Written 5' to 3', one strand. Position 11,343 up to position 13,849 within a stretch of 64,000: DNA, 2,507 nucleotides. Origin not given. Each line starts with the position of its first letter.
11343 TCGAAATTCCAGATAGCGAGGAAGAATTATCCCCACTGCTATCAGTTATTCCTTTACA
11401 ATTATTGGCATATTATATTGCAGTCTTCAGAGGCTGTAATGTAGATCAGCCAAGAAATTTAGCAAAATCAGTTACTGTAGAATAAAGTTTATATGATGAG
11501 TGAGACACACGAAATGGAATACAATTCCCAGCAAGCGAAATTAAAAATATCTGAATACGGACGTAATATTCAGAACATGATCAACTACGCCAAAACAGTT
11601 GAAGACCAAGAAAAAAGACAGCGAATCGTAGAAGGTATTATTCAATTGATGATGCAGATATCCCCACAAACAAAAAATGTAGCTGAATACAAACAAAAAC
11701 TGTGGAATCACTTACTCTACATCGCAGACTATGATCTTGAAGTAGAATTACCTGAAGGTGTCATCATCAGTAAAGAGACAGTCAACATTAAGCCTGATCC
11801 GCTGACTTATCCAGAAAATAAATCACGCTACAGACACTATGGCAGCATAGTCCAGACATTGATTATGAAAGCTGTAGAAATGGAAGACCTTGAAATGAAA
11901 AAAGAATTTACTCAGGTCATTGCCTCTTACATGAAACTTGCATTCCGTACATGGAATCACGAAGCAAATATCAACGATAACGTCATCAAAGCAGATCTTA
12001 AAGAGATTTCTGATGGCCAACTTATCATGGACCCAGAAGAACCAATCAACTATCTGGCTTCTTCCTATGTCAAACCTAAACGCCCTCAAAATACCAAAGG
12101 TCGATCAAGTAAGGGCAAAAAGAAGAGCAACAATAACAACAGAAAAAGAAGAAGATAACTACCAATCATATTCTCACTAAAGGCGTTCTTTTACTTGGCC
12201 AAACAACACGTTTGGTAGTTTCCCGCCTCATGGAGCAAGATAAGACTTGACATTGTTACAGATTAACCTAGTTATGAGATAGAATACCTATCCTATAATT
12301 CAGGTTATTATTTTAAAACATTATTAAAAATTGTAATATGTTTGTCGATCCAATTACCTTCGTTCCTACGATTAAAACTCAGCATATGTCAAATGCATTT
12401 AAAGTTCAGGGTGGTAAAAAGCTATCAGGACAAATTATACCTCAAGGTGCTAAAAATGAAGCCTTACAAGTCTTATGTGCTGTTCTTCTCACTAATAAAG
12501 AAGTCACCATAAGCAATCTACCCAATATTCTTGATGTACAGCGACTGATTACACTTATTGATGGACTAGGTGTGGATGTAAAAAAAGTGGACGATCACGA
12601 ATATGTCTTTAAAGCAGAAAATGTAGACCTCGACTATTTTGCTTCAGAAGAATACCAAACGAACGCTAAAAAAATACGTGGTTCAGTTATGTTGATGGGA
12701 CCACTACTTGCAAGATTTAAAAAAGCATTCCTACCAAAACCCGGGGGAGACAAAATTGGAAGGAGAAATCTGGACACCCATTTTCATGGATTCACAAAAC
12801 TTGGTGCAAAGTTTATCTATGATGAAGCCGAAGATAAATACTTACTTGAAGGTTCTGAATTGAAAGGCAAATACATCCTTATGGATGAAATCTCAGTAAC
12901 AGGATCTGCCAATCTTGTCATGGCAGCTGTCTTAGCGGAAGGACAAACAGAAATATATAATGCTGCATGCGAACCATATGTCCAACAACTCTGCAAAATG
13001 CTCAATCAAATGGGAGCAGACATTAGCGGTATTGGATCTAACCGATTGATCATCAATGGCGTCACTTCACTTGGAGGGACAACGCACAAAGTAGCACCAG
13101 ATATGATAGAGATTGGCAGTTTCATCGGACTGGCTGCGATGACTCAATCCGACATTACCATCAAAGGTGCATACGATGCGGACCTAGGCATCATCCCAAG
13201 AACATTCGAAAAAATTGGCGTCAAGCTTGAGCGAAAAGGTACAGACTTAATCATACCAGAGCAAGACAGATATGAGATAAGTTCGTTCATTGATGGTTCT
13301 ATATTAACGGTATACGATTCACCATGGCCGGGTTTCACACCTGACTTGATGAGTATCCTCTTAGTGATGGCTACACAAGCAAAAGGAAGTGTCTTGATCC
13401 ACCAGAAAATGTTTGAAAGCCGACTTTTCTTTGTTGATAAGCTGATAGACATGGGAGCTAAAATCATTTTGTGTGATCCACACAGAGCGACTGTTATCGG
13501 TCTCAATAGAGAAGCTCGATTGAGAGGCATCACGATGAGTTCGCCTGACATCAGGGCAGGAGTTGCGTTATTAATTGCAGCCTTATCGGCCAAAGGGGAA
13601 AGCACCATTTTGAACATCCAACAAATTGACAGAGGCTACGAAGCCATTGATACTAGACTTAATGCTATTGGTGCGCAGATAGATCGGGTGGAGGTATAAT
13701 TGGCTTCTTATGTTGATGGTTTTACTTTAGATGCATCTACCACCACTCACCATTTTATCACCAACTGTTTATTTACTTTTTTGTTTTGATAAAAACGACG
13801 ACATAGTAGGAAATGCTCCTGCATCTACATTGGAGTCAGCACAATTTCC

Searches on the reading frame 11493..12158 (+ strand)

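Call 79: search_protein_families(library=pfam, proteins=[window:11493-12158:+], max_evalue=0.00001)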
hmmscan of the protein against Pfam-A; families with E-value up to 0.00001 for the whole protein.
window:11493-12158:+ (221 aa): 1 family
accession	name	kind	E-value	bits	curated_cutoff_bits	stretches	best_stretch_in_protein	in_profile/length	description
PF14123.11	DUF4290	-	1.9e-58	197.3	27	1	8-182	1-173/174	Domain of unknown function (DUF4290)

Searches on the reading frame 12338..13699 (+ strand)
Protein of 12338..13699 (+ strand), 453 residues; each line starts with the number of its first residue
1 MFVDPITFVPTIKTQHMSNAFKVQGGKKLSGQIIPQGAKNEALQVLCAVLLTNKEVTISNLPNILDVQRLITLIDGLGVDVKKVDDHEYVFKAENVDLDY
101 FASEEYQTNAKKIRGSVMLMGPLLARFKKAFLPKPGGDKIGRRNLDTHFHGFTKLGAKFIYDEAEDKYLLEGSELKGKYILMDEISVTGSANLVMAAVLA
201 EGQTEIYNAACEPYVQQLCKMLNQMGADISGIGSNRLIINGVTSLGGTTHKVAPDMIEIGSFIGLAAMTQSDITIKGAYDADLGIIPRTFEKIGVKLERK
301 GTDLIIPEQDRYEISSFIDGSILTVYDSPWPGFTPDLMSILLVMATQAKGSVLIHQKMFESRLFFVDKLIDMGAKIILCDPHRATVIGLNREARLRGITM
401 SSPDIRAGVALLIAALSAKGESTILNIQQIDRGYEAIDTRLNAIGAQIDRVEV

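Call 78: search_protein_families(library=pfam, proteins=[window:12338-13699:+], max_evalue=0.00001)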
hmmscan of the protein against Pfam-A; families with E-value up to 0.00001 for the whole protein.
window:12338-13699:+ (453 aa): 1 family
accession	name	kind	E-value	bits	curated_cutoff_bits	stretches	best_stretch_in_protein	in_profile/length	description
PF00275.25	EPSP_synthase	-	3.3e-63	214.3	22.8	1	23-438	1-414/417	EPSP synthase (3-phosphoshikimate 1-carboxyvinyltransferase)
